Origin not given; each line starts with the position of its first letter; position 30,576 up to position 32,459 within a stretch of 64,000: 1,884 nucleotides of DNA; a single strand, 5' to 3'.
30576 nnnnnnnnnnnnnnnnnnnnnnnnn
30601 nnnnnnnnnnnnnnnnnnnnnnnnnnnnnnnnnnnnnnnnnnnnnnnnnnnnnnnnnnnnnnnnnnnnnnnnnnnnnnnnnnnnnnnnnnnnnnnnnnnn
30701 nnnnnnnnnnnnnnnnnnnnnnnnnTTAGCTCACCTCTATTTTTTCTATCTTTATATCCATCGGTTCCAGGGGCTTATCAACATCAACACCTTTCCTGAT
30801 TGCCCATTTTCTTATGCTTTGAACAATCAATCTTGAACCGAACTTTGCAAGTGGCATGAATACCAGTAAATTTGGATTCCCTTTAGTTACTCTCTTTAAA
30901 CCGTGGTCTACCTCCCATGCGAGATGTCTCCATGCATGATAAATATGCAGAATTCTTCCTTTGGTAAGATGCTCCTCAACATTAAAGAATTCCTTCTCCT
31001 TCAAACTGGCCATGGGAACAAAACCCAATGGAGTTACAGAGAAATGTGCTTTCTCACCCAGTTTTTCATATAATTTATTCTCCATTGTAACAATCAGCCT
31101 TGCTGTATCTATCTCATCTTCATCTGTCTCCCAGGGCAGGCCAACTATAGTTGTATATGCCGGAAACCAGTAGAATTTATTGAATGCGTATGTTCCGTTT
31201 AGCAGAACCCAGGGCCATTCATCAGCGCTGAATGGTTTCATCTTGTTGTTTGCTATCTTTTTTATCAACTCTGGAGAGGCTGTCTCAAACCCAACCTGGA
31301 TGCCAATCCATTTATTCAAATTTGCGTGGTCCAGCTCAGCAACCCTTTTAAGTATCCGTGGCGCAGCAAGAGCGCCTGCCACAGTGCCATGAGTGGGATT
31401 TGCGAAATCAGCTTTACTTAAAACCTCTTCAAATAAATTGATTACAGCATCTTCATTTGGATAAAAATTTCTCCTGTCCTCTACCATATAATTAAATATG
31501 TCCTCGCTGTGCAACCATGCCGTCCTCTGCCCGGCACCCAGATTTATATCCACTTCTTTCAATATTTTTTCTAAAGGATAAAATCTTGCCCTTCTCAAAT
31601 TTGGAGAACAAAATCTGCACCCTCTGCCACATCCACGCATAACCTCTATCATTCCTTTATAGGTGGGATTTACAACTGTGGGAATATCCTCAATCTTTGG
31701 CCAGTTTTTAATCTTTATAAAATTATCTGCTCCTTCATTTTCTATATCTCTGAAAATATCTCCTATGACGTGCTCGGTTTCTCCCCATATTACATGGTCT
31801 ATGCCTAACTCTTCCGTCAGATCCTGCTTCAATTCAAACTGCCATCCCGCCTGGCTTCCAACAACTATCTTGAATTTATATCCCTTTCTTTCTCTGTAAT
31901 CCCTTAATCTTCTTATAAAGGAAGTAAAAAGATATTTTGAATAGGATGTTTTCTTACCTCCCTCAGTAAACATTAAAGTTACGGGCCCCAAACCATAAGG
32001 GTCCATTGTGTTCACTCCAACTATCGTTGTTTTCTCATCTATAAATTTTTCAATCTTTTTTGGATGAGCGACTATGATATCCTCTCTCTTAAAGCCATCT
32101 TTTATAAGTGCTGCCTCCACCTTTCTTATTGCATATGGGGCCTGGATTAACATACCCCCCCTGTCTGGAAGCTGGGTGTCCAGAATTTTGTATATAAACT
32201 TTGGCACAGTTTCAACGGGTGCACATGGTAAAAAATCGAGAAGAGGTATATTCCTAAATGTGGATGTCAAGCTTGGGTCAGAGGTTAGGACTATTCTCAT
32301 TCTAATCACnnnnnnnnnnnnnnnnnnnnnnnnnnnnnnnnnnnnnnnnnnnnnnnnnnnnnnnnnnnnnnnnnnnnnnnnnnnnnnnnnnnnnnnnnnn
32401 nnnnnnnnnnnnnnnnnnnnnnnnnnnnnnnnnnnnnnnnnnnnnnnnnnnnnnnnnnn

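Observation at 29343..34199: Regulator-headed cluster of three radical SAM enzymes, one SPASM-type and two B12-binding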

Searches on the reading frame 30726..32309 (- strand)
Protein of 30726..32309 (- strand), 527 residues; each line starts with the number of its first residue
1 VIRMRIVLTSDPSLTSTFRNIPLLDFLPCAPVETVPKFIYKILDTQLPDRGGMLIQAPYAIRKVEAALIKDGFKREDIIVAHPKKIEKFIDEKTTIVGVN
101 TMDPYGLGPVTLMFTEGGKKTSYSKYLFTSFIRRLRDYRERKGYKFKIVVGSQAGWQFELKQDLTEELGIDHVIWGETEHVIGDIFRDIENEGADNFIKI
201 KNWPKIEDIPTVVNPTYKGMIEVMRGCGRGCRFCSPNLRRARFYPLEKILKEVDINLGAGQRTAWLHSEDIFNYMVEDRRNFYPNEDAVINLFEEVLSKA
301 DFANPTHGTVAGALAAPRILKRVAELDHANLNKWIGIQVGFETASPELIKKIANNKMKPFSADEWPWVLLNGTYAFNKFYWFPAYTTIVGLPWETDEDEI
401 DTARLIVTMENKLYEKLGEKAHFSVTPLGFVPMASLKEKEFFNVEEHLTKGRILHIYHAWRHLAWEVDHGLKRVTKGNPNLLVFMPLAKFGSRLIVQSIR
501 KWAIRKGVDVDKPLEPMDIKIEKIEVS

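Call 3: search_protein_families(library=pfam, proteins=[window:30726-32309:-], max_evalue=0.01)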
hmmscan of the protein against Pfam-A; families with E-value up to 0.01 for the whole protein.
window:30726-32309:- (527 aa): 1 family
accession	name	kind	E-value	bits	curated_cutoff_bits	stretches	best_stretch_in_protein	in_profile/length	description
PF04055.27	Radical_SAM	-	1.6e-08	35.3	29.5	1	221-406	1-166/166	Radical SAM superfamily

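Call 4: search_protein_families(library=ncbifam, proteins=[window:30726-32309:-], max_evalue=0.01)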
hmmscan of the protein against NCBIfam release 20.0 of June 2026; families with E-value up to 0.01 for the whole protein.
window:30726-32309:- (527 aa): 9 families
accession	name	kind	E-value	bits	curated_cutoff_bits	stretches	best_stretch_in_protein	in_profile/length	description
TIGR04013.1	B12_SAM_MJ_1487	hypoth_equivalog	1.7e-10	40.3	251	1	164-409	86-333/382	TIGR04013 family B12-binding domain/radical SAM domain-containing protein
TIGR00089.1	TIGR00089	subfamily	4.6e-10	38.9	251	1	132-278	56-201/429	MiaB/RimO family radical SAM methylthiotransferase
TIGR01574.1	miaB-methiolase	equivalog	3.2e-05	23.1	355.3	1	198-280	124-209/437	tRNA (N6-isopentenyl adenosine(37)-C2)-methylthiotransferase MiaB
TIGR03960.1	rSAM_fuse_unch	hypoth_equivalog_domain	0.00029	19.5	462.3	1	210-235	245-270/605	TIGR03960 family B12-binding radical SAM protein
TIGR01125.1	TIGR01125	equivalog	0.00036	19.7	356.95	1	183-298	100-216/432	30S ribosomal protein S12 methylthiotransferase RimO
TIGR01578.1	MiaB-like-B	hypoth_equivalog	0.00042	19.2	314.7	1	191-274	110-192/421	tRNA (N(6)-L-threonylcarbamoyladenosine(37)-C(2))-methylthiotransferase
TIGR01579.1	MiaB-like-C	equivalog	0.0012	18.1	357.05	0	164-257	82-181/416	tRNA (N(6)-L-threonylcarbamoyladenosine(37)-C(2))-methylthiotransferase MtaB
TIGR04014.1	B12_SAM_MJ_0865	equivalog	0.0022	16.9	360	0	220-323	162-264/434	methyl-coenzyme M reductase glutamine C-methyltransferase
TIGR04295.1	B12_rSAM_oligo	hypoth_equivalog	0.0058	15.4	400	0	221-267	203-251/422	TIGR04295 family B12-binding domain-containing radical SAM protein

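Call 10: find_homologous_proteins(query=window:30726-32309:-)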
Query window:30726-32309:- (527 aa): 519 proteins with E <= 0.001 among 8000 candidates; the best 120 are listed.
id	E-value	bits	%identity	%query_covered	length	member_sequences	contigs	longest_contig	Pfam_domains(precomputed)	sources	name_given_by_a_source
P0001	0.0e+0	1225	100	100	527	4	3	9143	PF04055.28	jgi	-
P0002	0.0e+0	1087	86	99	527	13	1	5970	PF04055.28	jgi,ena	-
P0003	0.0e+0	1070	86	99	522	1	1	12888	PF04055.28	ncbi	-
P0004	0.0e+0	1067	86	99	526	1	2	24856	PF04055.28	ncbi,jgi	ncbi:MAG: B12-binding domain-containing radical SAM protein [Methanoculleaceae archaeon]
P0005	0.0e+0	1065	84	99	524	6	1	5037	PF04055.28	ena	-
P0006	0.0e+0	1061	85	99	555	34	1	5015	PF04055.28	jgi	-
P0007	0.0e+0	1055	85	99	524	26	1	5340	PF04055.28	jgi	-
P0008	0.0e+0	1048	83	99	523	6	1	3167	PF04055.28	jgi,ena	-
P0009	0.0e+0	1033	81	99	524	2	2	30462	PF04055.28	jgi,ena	-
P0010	0.0e+0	1026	83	98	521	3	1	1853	PF04055.28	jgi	-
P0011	0.0e+0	1024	81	99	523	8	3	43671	PF04055.28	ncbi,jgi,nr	ncbi:ABC transporter ATP-binding protein [Euryarchaeota archaeon ex4484_178]|nr:MAG: ABC transporter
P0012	0.0e+0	1022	82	99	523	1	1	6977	PF04055.28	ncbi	-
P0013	0.0e+0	1010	80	99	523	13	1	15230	PF04055.28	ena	-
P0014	5.2e-298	1007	79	100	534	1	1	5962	PF04055.28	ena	-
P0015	8.9e-298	1006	79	99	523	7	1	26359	PF04055.28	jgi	-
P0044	8.3e-222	756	62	98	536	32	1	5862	PF04055.28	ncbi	ncbi:B12-binding domain-containing radical SAM protein [Palaeococcus sp. (in: euryarchaeotes)]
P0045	7.1e-219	746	60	98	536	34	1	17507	PF04055.28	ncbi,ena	-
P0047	6.1e-217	740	59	98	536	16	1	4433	PF04055.28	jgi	jgi:radical SAM superfamily enzyme YgiQ (UPF0313 family)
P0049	1.2e-214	732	59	98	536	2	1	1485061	PF04055.28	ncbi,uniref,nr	ncbi:B12-binding domain-containing radical SAM protein [Methanocaldococcus fervens]|uniref:Radical S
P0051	1.5e-212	725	58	98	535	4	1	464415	PF04055.28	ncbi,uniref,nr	ncbi:radical SAM protein [Thermococcus sp. JdF3]|uniref:B12-binding domain-containing radical SAM pr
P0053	5.6e-212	723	57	98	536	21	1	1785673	PF04055.28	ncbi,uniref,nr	ncbi:B12-binding domain-containing radical SAM protein [Thermococcus pacificus]|uniref:ABC transport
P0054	8.4e-212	723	58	98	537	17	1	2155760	PF04055.28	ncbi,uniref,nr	ncbi:B12-binding domain-containing radical SAM protein [Thermococcus henrietii]|uniref:B12-binding d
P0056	1.5e-210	718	59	98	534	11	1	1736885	PF04055.28,PF02310.25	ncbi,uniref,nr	ncbi:radical SAM protein [Pyrococcus sp. ST04]|uniref:B12-binding domain-containing radical SAM prot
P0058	2.9e-208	711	57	98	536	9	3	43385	PF04055.28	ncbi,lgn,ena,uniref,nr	ncbi:radical SAM protein [Thermococcus sp.]|uniref:B12-binding domain-containing radical SAM protein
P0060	2.4e-207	708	57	99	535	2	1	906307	PF04055.28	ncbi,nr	ncbi:B12-binding domain-containing radical SAM protein [Thermococcus sp. Bubb.Bath]|nr:B12-binding d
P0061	1.7e-205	702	57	98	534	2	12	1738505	PF04055.28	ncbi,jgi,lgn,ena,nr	ncbi:B12-binding domain-containing radical SAM protein [Pyrococcus horikoshii]|nr:radical SAM protei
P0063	1.3e-203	695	56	98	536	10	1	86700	PF04055.28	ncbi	ncbi:B12-binding domain-containing radical SAM protein [Thermococcus sp.]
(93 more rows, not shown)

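Call 12: find_encoding_contigs(protein=window:30726-32309:-, flank=10000, max_places=4)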
Protein window:30726-32309:- (527 aa): 1 contig read that carries it; 1 place shown.
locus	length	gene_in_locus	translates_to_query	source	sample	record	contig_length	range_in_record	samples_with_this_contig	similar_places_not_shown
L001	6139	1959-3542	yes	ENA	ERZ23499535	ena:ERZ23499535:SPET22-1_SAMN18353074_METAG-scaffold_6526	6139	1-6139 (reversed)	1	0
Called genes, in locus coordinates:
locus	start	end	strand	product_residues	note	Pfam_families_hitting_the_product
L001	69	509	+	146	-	PF01978:TrmB, PF03965:Penicillinase_R (weak), PF21476:PF0610-like_N (faint)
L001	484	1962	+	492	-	PF04055:Radical_SAM, PF13353:Fer4_12, PF13186:SPASM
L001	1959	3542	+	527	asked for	PF04055:Radical_SAM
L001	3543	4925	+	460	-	PF02310:B12-binding, PF04055:Radical_SAM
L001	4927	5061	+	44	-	-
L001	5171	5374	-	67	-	-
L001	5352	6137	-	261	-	?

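Call 20: search_solved_structures(query=window:30726-32309:-, max_evalue=0.01)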
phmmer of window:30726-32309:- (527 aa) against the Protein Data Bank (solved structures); distinct sequences matched with E-value up to 0.01: 4.
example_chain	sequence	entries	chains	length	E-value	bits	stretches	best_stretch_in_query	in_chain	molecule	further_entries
7mjv_A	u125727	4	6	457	0.00076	21.3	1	131-277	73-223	tRNA-2-methylthio-N(6)-dimethylallyladenosine synthase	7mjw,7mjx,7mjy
7mjz_A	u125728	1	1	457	0.00079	21.2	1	131-277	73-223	tRNA-2-methylthio-N(6)-dimethylallyladenosine synthase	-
2qgq_A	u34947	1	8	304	0.0022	19.8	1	221-327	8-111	Protein TM_1862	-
4jc0_A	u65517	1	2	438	0.0034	19.1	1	219-327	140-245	Ribosomal protein S12 methylthiotransferase RimO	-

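Call 24: find_encoding_contigs(protein=P0061, flank=10000, max_places=1)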
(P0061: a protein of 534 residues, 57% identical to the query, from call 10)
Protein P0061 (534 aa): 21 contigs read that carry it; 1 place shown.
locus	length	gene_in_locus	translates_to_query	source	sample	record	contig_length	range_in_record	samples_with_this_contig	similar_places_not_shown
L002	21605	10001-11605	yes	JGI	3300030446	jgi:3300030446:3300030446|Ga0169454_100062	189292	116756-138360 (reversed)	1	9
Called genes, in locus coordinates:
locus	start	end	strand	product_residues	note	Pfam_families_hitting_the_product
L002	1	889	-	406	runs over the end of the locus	PF00215:OMPdecase, PF02581:TMP-TENI (weak), PF05690:ThiG (weak), PF00977:His_biosynth (weak), PF01380:SIS, PF13580:SIS_2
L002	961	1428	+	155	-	PF01242:PTPS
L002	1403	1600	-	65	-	PF01667:Ribosomal_S27e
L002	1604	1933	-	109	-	PF00935:Ribosomal_L44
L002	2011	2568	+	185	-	PF02545:Maf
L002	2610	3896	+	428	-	PF03952:Enolase_N, PF00113:Enolase_C, PF13378:MR_MLE_C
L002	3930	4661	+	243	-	-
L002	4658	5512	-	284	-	PF23023:Anti-Pycsar_Apyc1, PF00753:Lactamase_B (weak), PF12706:Lactamase_B_2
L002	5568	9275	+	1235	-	PF03104:DNA_pol_B_exo1, PF10108:DNA_pol_B_exo2, PF13482:RNase_H_2 (weak), PF00136:DNA_pol_B, PF14890:Intein_splicing, PF18714:PI-TkoII_IV, PF14528:LAGLIDADG_3 (faint), PF00136:DNA_pol_B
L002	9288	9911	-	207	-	PF05175:MTS, PF03602:Cons_hypoth95, PF06325:PrmA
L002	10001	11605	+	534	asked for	PF04055:Radical_SAM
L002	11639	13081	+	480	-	PF03853:YjeF_N, PF01256:Carb_kinase, PF02110:HK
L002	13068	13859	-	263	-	PF13344:Hydrolase_6, PF13419:HAD_2 (faint), PF00702:Hydrolase, PF13242:Hydrolase_like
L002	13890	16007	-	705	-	PF18072:FGAR-AT_linker, PF00586:AIRS, PF02769:AIRS_C, PF00586:AIRS, PF02769:AIRS_C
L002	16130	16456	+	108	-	-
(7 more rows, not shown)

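Call 25: find_encoding_contigs(protein=P0054, flank=10000, max_places=1)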
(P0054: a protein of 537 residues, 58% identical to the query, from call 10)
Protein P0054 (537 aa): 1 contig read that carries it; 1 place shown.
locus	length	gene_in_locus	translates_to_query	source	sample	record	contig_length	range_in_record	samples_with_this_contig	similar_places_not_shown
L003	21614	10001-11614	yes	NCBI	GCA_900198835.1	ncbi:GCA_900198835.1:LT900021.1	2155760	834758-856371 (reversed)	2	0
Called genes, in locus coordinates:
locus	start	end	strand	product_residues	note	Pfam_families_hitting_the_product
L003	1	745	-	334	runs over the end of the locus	PF00005:ABC_tran, PF13304:AAA_21 (weak)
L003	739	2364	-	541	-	PF00528:BPD_transp_1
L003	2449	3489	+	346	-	PF03576:Peptidase_S58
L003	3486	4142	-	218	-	PF13476:AAA_23 (weak), PF00005:ABC_tran, PF13304:AAA_21 (faint)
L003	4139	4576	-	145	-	-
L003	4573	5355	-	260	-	-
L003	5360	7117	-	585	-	PF13620:CarboxypepD_reg (faint), PF08308:PEGA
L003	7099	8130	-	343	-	-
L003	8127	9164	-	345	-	-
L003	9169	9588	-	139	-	-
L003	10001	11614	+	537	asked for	PF04055:Radical_SAM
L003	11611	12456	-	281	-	PF01261:AP_endonuc_2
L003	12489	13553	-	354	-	-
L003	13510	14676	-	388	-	PF04123:DUF373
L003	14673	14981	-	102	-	PF01910:Thiamine_BP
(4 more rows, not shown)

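Call 26: find_encoding_contigs(protein=P0049, flank=10000, max_places=1)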
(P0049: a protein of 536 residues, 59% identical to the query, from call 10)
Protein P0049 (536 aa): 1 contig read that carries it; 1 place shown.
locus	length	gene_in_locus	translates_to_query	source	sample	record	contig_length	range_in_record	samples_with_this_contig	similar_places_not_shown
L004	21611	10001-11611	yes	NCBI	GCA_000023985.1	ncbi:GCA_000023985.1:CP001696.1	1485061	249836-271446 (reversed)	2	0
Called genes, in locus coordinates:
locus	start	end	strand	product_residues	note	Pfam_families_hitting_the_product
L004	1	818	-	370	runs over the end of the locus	PF03787:RAMPs (weak)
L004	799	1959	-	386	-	PF03787:RAMPs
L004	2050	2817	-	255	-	PF09754:PAC2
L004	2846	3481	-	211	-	PF00069:Pkinase, PF07714:PK_Tyr_Ser-Thr (weak), PF01636:APH (weak), PF01163:RIO1 (weak)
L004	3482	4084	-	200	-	PF01066:CDP-OH_P_transf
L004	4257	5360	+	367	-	PF00579:tRNA-synt_1b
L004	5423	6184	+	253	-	PF01887:SAM_HAT_N, PF20257:SAM_HAT_C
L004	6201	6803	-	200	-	PF13197:DUF4013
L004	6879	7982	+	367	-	PF04981:NMD3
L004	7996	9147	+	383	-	PF17785:PUA_3, PF10672:Methyltrans_SAM, PF02475:TRM5-TYW2_MTfase, PF01728:FtsJ, PF03602:Cons_hypoth95, PF05175:MTS, PF06325:PrmA, PF09445:Methyltransf_15, +6 more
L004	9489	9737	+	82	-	-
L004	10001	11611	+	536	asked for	PF04055:Radical_SAM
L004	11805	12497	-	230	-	PF13507:GATase_5, PF01965:DJ-1_PfpI (weak)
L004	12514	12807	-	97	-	PF00125:Histone (weak), PF00808:CBFD_NFYB_HMF, PF09123:DUF1931 (weak)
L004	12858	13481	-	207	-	PF00156:Pribosyltran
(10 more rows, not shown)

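Call 29: list_cluster_members(proteins=[P0044, P0045, P0047, P0051, P0053, P0054, P0058, P0060, P0063, P0056])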
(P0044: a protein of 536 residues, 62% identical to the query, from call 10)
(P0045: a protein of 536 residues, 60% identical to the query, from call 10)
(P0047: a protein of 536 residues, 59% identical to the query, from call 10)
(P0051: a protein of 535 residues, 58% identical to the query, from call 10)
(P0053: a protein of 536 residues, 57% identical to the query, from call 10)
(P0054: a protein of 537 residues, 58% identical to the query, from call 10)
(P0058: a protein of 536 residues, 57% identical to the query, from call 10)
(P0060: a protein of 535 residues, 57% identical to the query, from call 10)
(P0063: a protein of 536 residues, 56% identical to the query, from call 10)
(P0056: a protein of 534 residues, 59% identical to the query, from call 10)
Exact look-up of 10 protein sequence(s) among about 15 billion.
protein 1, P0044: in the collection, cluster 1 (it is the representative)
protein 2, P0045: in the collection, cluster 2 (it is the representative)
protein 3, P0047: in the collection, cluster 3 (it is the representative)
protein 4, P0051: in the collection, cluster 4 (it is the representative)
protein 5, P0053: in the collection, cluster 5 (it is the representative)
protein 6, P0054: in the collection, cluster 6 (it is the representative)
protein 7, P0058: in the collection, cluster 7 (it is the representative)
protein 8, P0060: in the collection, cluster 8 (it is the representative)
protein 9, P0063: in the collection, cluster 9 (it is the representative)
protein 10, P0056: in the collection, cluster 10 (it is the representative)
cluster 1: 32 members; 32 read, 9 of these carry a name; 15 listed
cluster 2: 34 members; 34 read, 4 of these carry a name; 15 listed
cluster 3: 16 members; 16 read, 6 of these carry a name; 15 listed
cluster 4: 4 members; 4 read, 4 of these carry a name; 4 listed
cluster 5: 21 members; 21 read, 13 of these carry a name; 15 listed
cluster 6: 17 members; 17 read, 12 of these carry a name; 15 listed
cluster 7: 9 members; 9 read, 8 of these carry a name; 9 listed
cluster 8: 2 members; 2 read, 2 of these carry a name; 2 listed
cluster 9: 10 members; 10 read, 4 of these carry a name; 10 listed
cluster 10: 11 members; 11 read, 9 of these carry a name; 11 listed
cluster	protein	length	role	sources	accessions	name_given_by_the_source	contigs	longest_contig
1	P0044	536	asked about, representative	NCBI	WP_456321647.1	B12-binding domain-containing radical SAM protein [Palaeococcus sp. (in: euryarchaeotes)]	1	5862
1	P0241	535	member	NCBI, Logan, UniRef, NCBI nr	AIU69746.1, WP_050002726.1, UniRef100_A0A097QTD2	ABC transporter ATP-binding protein [Thermococcus eurythermalis] | ABC transporter ATP-binding protein n=1 Tax=Thermococcus eurythermalis TaxID=1505907 ... | radical SAM protein [Thermococcus eurythermalis]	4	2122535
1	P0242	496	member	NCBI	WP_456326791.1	B12-binding domain-containing radical SAM protein, partial [Palaeococcus sp. (in: ...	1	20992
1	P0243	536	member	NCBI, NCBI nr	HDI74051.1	MAG TPA: B12-binding domain-containing radical SAM protein [Candidatus Korarchaeota ... | B12-binding domain-containing radical SAM protein [Candidatus Korarchaeota archaeon]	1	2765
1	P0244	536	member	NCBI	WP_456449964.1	B12-binding domain-containing radical SAM protein [Palaeococcus sp. (in: euryarchaeotes)]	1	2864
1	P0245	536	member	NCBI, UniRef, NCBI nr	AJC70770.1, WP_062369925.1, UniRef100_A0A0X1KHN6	oxidative cyclase [Thermococcus guaymasensis DSM 11113] | Oxidative cyclase n=1 Tax=Thermococcus guaymasensis DSM 11113 TaxID=1432656 ... | radical SAM protein [Thermococcus guaymasensis]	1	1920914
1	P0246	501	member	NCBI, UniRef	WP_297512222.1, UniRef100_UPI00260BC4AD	radical SAM protein, partial [Thermococcus sp.] | B12-binding domain-containing radical SAM protein n=1 Tax=Thermococcus sp. TaxID=35749 ...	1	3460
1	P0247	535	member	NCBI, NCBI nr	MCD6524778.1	MAG: B12-binding domain-containing radical SAM protein [Thermococcus sp.] | B12-binding domain-containing radical SAM protein [Thermococcus sp.]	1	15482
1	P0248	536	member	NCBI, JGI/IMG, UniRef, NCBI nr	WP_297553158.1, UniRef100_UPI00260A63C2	radical SAM protein [Thermococcus sp.] | B12-binding domain-containing radical SAM protein n=1 Tax=Thermococcus sp. TaxID=35749 ...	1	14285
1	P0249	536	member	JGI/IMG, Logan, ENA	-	-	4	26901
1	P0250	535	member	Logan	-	-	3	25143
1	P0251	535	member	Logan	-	-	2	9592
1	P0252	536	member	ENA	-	-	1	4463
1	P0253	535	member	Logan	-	-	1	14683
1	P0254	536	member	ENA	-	-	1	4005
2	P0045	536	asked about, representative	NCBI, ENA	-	-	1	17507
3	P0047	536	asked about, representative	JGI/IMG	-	radical SAM superfamily enzyme YgiQ (UPF0313 family)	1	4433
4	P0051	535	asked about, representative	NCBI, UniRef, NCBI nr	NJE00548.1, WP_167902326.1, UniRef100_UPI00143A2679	radical SAM protein [Thermococcus sp. JdF3] | B12-binding domain-containing radical SAM protein n=1 Tax=Thermococcus sp. JdF3 ...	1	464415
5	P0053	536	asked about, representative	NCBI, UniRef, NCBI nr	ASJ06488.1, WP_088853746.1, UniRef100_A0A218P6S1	B12-binding domain-containing radical SAM protein [Thermococcus pacificus] | ABC transporter ATP-binding protein n=1 Tax=Thermococcus pacificus TaxID=71998 ... | radical SAM protein [Thermococcus pacificus]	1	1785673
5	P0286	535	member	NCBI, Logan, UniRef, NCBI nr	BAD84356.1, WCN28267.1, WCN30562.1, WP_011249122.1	hypothetical protein, conserved, radical SAM superfamily [Thermococcus kodakarensis KOD1] | Radical SAM core domain-containing protein n=1 Tax=Thermococcus kodakarensis (strain ATCC ... | radical SAM protein [Thermococcus kodakarensis]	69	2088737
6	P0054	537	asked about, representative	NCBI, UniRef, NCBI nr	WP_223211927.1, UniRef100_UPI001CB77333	B12-binding domain-containing radical SAM protein [Thermococcus henrietii] | B12-binding domain-containing radical SAM protein n=1 Tax=Thermococcus henrietii ... | radical SAM protein [Thermococcus henrietii]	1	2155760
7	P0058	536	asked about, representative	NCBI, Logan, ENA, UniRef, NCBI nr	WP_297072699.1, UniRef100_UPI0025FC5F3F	radical SAM protein [Thermococcus sp.] | B12-binding domain-containing radical SAM protein n=1 Tax=Thermococcus sp. TaxID=35749 ...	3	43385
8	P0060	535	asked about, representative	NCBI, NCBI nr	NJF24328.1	B12-binding domain-containing radical SAM protein [Thermococcus sp. Bubb.Bath]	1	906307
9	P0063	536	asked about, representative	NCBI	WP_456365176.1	B12-binding domain-containing radical SAM protein [Thermococcus sp.]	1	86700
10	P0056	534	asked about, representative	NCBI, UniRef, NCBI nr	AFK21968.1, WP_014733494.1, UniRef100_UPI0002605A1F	radical SAM protein [Pyrococcus sp. ST04] | B12-binding domain-containing radical SAM protein n=1 Tax=Pyrococcus sp. ST04 ...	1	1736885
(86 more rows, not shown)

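Call 31: find_encoding_contigs(protein=P0245, flank=10000, max_places=1)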
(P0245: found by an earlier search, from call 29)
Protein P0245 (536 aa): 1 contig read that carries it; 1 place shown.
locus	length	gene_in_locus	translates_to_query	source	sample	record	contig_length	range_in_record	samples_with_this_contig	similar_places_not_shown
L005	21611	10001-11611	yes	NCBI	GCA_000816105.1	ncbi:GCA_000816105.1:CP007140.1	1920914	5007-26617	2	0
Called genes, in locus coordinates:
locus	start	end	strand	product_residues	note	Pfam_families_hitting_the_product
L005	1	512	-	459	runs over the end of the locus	PF01637:ATPase_2, PF13173:AAA_14, PF03008:DUF234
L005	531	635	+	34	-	-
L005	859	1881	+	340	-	PF13531:SBP_bac_11, PF01547:SBP_bac_1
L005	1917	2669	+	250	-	PF00528:BPD_transp_1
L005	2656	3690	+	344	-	PF00005:ABC_tran, PF13304:AAA_21 (faint), PF08402:TOBE_2, PF03459:TOBE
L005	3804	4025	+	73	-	-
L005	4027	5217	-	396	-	PF03453:MoeA_N, PF00994:MoCF_biosynth, PF03454:MoeA_C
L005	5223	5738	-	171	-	PF00994:MoCF_biosynth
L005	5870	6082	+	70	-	-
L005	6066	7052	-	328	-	PF00710:Asparaginase, PF17763:Asparaginase_C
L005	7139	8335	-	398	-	PF07690:MFS_1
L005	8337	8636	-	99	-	PF03551:PadR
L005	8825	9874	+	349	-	PF03576:Peptidase_S58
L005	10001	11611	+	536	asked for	PF04055:Radical_SAM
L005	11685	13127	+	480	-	PF04055:Radical_SAM, PF13353:Fer4_12, PF13186:SPASM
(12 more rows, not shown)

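Call 32: find_encoding_contigs(protein=P0286, flank=3000, max_places=1)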
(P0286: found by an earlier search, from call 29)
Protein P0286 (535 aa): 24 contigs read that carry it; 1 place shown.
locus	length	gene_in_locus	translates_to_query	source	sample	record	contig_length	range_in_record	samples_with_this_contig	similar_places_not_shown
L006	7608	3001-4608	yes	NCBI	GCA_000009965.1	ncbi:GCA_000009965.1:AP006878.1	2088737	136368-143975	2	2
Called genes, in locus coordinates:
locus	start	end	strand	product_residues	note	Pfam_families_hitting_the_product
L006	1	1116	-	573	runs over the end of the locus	PF13620:CarboxypepD_reg (faint), PF08308:PEGA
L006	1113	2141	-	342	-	-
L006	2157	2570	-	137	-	-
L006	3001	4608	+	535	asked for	PF04055:Radical_SAM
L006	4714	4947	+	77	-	PF01037:AsnC_trans_reg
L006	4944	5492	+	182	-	PF01978:TrmB (weak), PF01047:MarR (weak), PF12802:MarR_2 (weak), PF09339:HTH_IclR (weak)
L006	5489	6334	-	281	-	PF01261:AP_endonuc_2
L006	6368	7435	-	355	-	-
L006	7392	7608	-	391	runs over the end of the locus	PF04123:DUF373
